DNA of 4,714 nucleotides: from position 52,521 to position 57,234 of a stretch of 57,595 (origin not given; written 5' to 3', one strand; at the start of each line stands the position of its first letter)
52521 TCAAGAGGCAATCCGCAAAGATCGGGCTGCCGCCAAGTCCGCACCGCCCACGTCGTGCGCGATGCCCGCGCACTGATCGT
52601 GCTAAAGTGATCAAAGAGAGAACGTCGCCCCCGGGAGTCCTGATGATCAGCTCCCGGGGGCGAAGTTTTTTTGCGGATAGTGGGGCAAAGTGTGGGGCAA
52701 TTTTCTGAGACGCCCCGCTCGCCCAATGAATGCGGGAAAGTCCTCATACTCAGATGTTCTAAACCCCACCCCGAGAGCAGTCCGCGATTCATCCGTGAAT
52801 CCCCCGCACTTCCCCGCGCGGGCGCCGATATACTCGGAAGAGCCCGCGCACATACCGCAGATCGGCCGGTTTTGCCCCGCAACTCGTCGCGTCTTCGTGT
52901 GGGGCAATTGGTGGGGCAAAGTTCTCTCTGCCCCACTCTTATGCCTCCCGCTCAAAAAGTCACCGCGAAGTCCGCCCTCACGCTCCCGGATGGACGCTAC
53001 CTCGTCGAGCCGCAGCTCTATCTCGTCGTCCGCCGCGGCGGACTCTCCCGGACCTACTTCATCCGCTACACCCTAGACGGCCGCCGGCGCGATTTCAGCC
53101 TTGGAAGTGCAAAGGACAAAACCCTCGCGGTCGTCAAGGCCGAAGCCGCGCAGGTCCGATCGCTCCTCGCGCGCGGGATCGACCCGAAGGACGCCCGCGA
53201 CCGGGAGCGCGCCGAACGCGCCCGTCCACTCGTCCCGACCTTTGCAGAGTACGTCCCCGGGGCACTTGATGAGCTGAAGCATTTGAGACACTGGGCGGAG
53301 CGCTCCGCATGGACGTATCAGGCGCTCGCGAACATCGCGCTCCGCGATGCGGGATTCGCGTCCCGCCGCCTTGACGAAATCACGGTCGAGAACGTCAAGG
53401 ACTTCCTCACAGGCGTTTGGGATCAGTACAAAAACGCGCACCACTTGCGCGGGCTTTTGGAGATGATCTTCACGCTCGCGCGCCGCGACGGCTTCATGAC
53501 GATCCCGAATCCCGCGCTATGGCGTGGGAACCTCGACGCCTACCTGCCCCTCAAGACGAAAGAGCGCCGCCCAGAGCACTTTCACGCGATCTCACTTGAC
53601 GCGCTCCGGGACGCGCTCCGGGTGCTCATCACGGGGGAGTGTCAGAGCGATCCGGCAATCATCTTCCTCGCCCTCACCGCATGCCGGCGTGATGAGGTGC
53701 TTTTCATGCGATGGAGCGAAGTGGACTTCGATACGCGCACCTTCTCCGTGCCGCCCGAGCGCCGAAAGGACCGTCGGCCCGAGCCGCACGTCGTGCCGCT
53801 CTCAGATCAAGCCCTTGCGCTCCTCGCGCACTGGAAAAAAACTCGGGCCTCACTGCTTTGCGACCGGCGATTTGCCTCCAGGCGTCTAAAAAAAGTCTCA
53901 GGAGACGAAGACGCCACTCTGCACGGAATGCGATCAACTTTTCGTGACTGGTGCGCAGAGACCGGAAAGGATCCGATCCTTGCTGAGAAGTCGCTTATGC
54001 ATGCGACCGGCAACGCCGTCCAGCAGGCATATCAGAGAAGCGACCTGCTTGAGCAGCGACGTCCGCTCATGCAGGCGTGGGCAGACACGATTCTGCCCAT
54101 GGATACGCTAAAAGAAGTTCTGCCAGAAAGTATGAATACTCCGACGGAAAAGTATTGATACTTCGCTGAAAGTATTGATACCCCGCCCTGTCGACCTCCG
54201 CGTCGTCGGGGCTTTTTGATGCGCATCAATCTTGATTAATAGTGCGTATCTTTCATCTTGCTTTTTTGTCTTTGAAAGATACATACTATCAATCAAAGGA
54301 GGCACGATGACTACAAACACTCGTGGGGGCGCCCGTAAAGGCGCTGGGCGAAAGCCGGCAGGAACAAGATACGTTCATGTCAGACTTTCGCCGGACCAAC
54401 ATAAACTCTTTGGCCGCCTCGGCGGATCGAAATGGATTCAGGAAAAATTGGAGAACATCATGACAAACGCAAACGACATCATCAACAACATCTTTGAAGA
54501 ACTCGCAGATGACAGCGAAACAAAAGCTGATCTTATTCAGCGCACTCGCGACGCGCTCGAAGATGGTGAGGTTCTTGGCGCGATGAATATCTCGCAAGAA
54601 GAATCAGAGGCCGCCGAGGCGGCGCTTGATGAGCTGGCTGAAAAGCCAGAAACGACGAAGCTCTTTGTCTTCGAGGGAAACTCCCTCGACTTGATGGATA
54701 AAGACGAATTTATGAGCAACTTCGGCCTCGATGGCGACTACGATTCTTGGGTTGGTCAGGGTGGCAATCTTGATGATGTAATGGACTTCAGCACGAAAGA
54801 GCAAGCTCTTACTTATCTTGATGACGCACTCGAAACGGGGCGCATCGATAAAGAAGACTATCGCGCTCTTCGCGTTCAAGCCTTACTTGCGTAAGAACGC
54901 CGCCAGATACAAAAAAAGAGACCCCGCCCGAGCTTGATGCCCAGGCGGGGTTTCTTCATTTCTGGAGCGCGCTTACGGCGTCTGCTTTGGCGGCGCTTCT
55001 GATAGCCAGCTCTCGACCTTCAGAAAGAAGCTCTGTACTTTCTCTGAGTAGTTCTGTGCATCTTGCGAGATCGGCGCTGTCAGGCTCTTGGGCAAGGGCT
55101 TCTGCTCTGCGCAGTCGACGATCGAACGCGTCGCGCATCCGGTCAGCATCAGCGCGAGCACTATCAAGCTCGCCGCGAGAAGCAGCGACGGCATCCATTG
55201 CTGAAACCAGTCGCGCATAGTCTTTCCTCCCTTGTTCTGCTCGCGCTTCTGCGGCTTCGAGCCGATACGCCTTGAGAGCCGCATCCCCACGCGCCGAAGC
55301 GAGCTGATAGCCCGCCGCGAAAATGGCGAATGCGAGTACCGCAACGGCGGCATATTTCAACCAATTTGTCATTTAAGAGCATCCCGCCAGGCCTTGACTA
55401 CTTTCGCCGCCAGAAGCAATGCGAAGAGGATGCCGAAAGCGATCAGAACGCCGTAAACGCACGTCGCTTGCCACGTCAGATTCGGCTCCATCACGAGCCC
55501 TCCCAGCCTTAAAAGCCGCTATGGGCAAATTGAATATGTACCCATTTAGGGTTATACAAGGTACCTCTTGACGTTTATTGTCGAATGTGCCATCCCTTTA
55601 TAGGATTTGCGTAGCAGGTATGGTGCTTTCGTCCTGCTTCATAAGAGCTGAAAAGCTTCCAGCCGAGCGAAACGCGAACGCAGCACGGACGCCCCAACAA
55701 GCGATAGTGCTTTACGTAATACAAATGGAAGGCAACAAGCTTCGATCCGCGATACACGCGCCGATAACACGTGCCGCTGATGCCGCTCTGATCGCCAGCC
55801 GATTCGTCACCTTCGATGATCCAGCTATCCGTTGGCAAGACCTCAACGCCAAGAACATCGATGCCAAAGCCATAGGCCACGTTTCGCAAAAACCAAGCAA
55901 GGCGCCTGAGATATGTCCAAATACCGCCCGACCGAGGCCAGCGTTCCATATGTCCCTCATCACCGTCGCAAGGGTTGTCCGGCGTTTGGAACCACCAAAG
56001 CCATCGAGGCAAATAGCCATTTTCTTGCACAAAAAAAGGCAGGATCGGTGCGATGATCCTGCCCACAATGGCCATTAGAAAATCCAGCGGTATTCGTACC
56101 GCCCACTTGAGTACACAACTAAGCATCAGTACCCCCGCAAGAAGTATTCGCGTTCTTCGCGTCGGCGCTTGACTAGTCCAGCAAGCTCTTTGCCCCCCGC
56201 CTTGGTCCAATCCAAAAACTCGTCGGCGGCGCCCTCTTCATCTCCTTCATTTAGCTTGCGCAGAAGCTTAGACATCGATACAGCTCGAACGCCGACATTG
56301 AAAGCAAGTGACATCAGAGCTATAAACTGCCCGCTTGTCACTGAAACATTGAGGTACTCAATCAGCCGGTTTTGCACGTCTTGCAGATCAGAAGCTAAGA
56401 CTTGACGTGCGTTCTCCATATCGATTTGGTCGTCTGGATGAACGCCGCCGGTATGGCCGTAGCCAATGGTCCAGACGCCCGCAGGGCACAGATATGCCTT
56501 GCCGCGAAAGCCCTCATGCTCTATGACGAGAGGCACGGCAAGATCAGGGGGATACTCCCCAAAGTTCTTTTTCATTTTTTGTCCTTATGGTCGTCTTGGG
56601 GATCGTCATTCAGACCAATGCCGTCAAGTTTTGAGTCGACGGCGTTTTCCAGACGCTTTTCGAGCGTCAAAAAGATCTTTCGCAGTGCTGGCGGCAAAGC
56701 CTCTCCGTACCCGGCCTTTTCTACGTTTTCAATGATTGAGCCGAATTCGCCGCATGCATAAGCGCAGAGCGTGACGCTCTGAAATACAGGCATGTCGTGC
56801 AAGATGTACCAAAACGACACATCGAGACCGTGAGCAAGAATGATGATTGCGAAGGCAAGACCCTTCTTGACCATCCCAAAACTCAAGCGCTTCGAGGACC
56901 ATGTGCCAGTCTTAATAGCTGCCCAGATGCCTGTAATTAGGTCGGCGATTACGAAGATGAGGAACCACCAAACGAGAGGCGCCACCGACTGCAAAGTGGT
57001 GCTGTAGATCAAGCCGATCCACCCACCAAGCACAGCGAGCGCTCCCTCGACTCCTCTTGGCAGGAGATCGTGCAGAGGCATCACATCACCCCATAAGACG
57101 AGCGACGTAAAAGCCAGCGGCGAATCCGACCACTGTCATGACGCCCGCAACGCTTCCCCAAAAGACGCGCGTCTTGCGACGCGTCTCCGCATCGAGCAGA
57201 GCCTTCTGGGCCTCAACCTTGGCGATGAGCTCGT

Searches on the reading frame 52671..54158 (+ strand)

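Call 21: search_protein_families(library=phrogs, proteins=[window:52671-54158:+], max_evalue=0.001)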
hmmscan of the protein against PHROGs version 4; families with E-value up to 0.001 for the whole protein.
window:52671-54158:+ (495 aa): 6 families
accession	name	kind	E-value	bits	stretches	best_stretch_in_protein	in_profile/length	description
phrog_1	-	integration and excision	1.1e-42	148.1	1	110-474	111-451/611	integrase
phrog_216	-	integration and excision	2.7e-18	67.1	1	312-477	61-247/301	integrase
phrog_24775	-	unknown function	1.6e-06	29.1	1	405-473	18-85/101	-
phrog_14880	-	unknown function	1.7e-06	28.8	1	439-474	17-52/57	-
phrog_3423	-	unknown function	5.9e-06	27.4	1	116-193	31-107/157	-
phrog_37801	-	unknown function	0.00037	21.6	1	439-473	33-67/73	-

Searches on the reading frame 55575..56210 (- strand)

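Call 20: search_protein_families(library=phrogs, proteins=[window:55575-56210:-], max_evalue=0.001)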
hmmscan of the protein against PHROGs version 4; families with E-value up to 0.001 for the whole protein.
window:55575-56210:- (211 aa): 1 family
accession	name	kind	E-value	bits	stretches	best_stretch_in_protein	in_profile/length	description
phrog_2143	-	unknown function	7.2e-40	137.8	1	32-207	5-184/186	-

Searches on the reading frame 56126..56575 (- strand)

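Call 20: search_protein_families(library=phrogs, proteins=[window:56126-56575:-], max_evalue=0.001)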
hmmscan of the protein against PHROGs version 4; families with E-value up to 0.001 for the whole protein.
window:56126-56575:- (149 aa): 6 families
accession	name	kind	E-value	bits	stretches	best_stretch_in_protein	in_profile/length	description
phrog_7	-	lysis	3.5e-49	168.7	1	13-148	558-698/873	endolysin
phrog_33083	-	lysis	4.2e-30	105.8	1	14-145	8-140/456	endolysin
phrog_7910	-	lysis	8.2e-18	65.8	1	57-148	3-94/96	endolysin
phrog_10457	-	lysis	1.3e-17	64.8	1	62-146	10-94/95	endolysin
phrog_28234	-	lysis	1.4e-10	41.8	1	29-145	93-219/372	endolysin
phrog_3572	-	lysis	2.4e-05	24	1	13-95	267-357/653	endolysin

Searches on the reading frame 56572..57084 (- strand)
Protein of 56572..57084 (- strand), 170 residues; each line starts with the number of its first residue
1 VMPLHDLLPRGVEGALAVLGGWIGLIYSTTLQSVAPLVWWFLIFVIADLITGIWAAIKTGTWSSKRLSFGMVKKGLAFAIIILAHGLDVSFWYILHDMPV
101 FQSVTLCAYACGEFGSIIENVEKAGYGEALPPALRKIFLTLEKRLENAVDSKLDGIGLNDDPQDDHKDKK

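Call 20: search_protein_families(library=phrogs, proteins=[window:56572-57084:-], max_evalue=0.001)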
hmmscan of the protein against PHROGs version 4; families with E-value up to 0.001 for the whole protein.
window:56572-57084:- (170 aa): 1 family
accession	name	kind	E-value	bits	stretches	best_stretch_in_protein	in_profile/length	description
phrog_199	-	lysis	2.9e-14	53.7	1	19-149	11-135/545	holin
